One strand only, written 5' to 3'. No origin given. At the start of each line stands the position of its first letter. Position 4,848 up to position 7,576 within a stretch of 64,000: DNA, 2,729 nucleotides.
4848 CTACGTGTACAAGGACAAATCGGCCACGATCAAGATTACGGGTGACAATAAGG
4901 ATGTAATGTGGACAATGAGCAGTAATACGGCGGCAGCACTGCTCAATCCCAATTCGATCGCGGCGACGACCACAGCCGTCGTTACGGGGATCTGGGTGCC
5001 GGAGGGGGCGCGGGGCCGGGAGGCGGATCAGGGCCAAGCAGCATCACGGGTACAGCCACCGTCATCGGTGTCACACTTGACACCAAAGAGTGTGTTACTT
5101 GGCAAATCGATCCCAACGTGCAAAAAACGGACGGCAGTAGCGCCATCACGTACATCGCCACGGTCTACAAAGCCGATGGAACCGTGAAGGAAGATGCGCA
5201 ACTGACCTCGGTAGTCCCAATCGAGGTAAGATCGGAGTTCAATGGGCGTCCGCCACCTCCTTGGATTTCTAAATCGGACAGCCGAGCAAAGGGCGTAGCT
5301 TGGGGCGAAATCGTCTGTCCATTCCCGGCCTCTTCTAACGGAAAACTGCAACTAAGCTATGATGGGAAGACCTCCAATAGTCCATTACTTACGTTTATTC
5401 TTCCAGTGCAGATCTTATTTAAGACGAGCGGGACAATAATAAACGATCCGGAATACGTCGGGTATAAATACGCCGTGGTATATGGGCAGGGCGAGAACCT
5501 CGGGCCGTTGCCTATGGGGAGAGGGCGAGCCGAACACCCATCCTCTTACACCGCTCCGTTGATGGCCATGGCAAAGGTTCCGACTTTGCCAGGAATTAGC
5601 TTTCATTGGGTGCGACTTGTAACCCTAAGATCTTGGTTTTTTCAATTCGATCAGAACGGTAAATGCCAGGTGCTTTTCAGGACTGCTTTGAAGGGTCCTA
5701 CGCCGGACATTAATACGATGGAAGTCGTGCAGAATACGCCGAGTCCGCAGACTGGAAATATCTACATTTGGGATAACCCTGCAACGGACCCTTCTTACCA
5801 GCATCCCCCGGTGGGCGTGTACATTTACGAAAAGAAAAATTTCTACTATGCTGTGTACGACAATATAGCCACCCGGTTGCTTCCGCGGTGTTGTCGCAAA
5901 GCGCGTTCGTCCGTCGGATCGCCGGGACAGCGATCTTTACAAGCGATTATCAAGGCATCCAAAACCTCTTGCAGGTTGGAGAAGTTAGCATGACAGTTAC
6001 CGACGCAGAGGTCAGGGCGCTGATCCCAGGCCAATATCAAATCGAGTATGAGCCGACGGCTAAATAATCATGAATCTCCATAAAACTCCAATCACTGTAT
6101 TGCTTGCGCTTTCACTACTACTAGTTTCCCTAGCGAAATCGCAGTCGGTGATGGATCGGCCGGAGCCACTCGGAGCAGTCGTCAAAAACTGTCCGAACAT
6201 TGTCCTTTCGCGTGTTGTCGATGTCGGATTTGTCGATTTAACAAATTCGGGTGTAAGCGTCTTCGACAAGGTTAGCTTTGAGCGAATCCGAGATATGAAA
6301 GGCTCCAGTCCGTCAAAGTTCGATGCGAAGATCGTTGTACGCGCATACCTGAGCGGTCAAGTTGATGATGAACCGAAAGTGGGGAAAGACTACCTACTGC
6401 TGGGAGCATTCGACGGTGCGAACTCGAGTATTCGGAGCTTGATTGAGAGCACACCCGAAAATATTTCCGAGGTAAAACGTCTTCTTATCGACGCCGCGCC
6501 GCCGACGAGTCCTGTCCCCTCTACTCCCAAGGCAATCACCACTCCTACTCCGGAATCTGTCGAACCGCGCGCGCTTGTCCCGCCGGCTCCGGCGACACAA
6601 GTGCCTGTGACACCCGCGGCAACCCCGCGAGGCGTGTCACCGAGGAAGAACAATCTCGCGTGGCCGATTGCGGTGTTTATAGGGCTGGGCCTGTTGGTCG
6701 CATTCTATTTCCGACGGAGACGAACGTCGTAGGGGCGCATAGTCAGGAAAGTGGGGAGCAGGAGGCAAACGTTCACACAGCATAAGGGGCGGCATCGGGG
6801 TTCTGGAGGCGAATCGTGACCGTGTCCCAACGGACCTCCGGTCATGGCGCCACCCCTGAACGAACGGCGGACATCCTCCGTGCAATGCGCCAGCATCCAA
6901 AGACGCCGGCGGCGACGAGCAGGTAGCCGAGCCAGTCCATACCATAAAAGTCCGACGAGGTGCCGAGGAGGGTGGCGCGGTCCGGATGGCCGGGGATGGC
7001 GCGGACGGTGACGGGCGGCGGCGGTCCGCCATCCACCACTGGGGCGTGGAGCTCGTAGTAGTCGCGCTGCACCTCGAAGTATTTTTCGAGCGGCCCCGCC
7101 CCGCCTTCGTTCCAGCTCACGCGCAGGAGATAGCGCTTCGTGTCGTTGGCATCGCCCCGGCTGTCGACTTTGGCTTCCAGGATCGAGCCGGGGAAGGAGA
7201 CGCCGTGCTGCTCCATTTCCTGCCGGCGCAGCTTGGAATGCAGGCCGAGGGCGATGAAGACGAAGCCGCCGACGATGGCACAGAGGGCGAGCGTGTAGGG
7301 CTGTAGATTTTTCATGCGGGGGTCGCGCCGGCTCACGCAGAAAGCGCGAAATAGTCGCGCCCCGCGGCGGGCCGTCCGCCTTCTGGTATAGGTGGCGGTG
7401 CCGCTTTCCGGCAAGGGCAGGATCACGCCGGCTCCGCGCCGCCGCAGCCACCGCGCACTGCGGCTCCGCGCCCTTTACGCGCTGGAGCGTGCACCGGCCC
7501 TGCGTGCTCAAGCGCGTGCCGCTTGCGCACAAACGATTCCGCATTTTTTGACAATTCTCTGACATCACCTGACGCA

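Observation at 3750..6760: ~3 kb low-GC island of secreted proteins of unknown function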

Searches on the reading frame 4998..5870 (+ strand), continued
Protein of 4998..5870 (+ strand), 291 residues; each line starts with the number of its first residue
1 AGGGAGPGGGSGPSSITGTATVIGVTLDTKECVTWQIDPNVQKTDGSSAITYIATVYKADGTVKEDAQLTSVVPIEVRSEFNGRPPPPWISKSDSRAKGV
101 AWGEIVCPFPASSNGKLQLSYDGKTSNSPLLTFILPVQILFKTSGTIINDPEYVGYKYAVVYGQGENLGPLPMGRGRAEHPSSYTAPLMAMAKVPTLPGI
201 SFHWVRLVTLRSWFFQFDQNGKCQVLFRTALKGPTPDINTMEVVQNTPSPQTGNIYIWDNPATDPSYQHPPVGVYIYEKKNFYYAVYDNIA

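Call 89: find_encoding_contigs(protein=P0013, flank=10000, max_places=3)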
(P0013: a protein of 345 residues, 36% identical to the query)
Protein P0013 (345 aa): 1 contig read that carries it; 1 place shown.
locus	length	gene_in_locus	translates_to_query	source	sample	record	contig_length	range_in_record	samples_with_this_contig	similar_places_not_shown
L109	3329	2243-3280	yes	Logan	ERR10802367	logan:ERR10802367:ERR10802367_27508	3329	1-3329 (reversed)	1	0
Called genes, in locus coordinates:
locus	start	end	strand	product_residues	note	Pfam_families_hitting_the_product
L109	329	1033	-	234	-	PF03544:TonB_C (faint)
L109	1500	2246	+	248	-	-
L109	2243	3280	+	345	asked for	-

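Call 91: search_solved_structures(query=L084:8826-9671:+, max_evalue=1)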
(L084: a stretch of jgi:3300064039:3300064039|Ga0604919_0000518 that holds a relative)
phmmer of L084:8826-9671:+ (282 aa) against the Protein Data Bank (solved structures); distinct sequences matched with E-value up to 1: 0.

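Call 94: search_protein_families(library=ncbifam, max_evalue=0.01, proteins=[P0019, P0022, P0030, P0034, P0039, P0018, P0026, P0023, P0036, P0037])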
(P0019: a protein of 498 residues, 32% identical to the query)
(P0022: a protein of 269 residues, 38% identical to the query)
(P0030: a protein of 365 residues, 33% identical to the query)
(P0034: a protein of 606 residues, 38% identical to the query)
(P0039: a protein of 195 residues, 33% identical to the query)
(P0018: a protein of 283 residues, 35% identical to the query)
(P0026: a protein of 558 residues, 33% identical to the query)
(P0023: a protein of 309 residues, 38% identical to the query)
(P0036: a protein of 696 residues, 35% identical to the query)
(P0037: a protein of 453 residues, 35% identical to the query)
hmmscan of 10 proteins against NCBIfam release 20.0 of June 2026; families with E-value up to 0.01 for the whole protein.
P0019 (498 aa): 0 families

P0022 (269 aa): 0 families

P0030 (365 aa): 0 families

P0034 (606 aa): 2 families
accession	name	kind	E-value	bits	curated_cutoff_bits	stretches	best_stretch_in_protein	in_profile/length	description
NF047639.1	throspo3_MtsD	equivalog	5.1e-06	24.9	800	1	76-144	460-528/651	cell-cell cohesion protein MtsD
NF033765.2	gliding_CglD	equivalog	2.9e-05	22.1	400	1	74-111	264-301/1124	adventurous gliding motility lipoprotein CglD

P0039 (195 aa): 0 families

P0018 (283 aa): 0 families

P0026 (558 aa): 5 families
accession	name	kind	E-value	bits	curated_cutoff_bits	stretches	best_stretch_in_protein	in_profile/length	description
NF012211.1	tand_rpt_95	domain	1e-43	147.2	90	3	237-314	6-88/98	tandem-95 repeat protein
TIGR04212.1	GlyGly_RbtA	equivalog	6.3e-11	41.3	295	2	71-109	508-546/605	rhombotarget A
TIGR04225.1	CshA_fibril_rpt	repeat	1.3e-10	42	60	2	67-126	43-104/104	fibrillar adhesin CshA-type repeat protein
NF045619.1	adhes_GNV_Cterm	subfamily_domain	1.4e-10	40.9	180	2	81-126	409-457/458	BapA/Bap/LapF family large adhesin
TIGR01965.1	VCBS_repeat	domain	0.00088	19.4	15.5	0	147-220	1-84/99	VCBS domain-containing protein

P0023 (309 aa): 0 families

P0036 (696 aa): 0 families

P0037 (453 aa): 0 families

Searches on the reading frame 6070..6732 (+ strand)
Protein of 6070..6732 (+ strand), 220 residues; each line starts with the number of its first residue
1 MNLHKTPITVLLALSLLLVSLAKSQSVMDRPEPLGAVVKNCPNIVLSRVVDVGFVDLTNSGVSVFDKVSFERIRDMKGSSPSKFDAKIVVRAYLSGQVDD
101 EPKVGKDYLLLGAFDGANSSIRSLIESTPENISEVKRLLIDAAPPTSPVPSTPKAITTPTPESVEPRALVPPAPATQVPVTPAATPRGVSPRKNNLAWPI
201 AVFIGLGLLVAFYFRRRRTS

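Call 6: search_protein_families(library=pfam, max_evalue=1, proteins=[window:6070-6729:+])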
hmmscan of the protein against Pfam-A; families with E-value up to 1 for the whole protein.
window:6070-6729:+ (220 aa): 1 family
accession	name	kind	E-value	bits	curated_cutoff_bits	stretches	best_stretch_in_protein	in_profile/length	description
PF14859.11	Colicin_M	-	0.12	11.9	27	1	57-143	95-177/281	Colicin M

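Call 7: search_protein_families(library=ncbifam, max_evalue=1, proteins=[window:6070-6729:+])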
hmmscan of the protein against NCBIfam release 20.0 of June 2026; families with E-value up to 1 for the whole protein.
window:6070-6729:+ (220 aa): 2 families
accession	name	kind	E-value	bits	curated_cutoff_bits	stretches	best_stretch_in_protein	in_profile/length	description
NF047549.1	LIC_20196_fam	equivalog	0.0045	17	230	1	28-110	10-92/136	LIC_20196 family exoprotein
TIGR01167.1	LPXTG_anchor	domain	0.42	11.4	15.9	0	195-218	10-32/34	LPXTG cell wall anchor domain-containing protein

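Call 10: find_encoding_contigs(protein=window:6070-6732:+, flank=10000, max_places=6)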
Protein window:6070-6732:+ (220 aa): 1 contig read that carries it; 1 place shown.
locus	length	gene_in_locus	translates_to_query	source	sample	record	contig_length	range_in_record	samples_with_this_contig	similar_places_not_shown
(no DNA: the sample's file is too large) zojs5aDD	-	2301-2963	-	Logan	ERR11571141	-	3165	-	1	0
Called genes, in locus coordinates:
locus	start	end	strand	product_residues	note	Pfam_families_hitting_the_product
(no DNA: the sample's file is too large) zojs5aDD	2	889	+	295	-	?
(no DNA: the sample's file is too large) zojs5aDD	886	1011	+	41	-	-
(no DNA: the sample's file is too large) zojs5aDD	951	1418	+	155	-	-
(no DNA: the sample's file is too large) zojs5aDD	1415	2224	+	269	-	-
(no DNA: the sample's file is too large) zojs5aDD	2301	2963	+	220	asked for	-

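Call 15: find_homologous_proteins(query=window:6070-6729:+, max_evalue=0.01)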
Query window:6070-6729:+ (220 aa): 1 proteins with E <= 0.01 among 1924 candidates.
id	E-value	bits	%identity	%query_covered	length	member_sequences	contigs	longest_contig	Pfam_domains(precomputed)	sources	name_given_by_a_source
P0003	1.6e-135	467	100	100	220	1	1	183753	-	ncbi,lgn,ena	-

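Call 23: search_protein_families(library=phrogs, max_evalue=1, proteins=[window:6070-6729:+])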
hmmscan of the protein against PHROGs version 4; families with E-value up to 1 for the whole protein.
window:6070-6729:+ (220 aa): 2 families
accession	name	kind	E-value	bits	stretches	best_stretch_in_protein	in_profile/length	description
phrog_17048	-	transcription regulation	0.19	12.3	1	25-62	74-111/182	anti-repressor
phrog_6739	-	unknown function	0.32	12.3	1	69-110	52-93/158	-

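Call 24: search_protein_families(library=padloc, max_evalue=1, proteins=[window:6070-6729:+])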
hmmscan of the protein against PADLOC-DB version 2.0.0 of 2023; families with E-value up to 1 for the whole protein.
window:6070-6729:+ (220 aa): 0 families

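Call 31: predict_structure(protein=window:6070-6729:+)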
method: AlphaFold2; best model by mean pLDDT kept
length: 220 residues; sequences in the alignment: 1
mean_pLDDT: 47.1   pTM: 0.19
mean pLDDT of the five models: 47.1, 45.6, 44.1, 43.0, 41.0
residues with pLDDT >= 90: 8; 70-90: 23; 50-70: 50; < 50: 139
segments of 3 or more residues with pLDDT < 50: 24-159
pLDDT, mean of each block of 10 residues (from residue 1): 59 71 46 33 30 36 32 33 35 33 32 36 36 35 34 45 53 61 60 64 89 81
secondary structure, 60 per line:
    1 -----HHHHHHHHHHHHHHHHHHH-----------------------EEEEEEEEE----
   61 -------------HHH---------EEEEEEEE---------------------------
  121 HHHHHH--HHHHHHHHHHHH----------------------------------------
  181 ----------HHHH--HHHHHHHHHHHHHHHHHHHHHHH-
elements in order: H6-24 E48-56 E86-93 H121-126 H129-140 H191-194 H197-219

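Call 75: search_protein_families(library=ncbifam, alignment_id=A3, max_evalue=0.1)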
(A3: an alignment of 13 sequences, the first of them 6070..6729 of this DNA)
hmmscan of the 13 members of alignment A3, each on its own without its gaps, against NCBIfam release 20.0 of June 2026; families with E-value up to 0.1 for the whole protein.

A. member 1, window:6070-6729:+ (220 aa): 1 family
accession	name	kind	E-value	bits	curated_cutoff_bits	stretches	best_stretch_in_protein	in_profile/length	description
NF047549.1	LIC_20196_fam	equivalog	0.0045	17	230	1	28-110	10-92/136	LIC_20196 family exoprotein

B. families by the number of members that match (of 13 scanned): 2 families
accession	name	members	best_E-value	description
NF047549.1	LIC_20196_fam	1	0.0045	LIC_20196 family exoprotein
NF047400.1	MazE_PemI_antitoxin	1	0.068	type II toxin-antitoxin system PemI/MazE family antitoxin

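Call 80: search_solved_structures(query=A3, max_evalue=10, show_alignments=0)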
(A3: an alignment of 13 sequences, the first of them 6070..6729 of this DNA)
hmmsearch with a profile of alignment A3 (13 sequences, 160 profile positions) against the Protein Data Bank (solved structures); distinct sequences matched with E-value up to 10: 2.
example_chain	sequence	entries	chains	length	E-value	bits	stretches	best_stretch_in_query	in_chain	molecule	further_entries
8ump_A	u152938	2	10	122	0.28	14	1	104-145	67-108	T33-ml35-redesigned-TPR-domain-fold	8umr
9e6q_AZ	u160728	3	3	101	0.83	12.4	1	37-65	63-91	Large ribosomal subunit protein eL30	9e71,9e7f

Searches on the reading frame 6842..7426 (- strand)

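Call 6: search_protein_families(library=pfam, max_evalue=1, proteins=[window:6842-7426:-])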
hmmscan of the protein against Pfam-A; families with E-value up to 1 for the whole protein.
window:6842-7426:- (194 aa): 1 family
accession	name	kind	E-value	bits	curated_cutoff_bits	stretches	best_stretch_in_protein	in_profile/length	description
PF02956.20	TT_ORF1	-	0.4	9.7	27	1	14-65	41-91/525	TT viral orf 1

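Call 7: search_protein_families(library=ncbifam, max_evalue=1, proteins=[window:6842-7426:-])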
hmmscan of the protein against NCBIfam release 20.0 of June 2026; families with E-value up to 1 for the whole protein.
window:6842-7426:- (194 aa): 0 families

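Call 73: search_protein_families(library=pfam, max_evalue=0.001, proteins=[window:6842-7315:-])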
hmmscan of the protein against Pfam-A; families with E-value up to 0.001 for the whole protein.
window:6842-7315:- (157 aa): 0 families
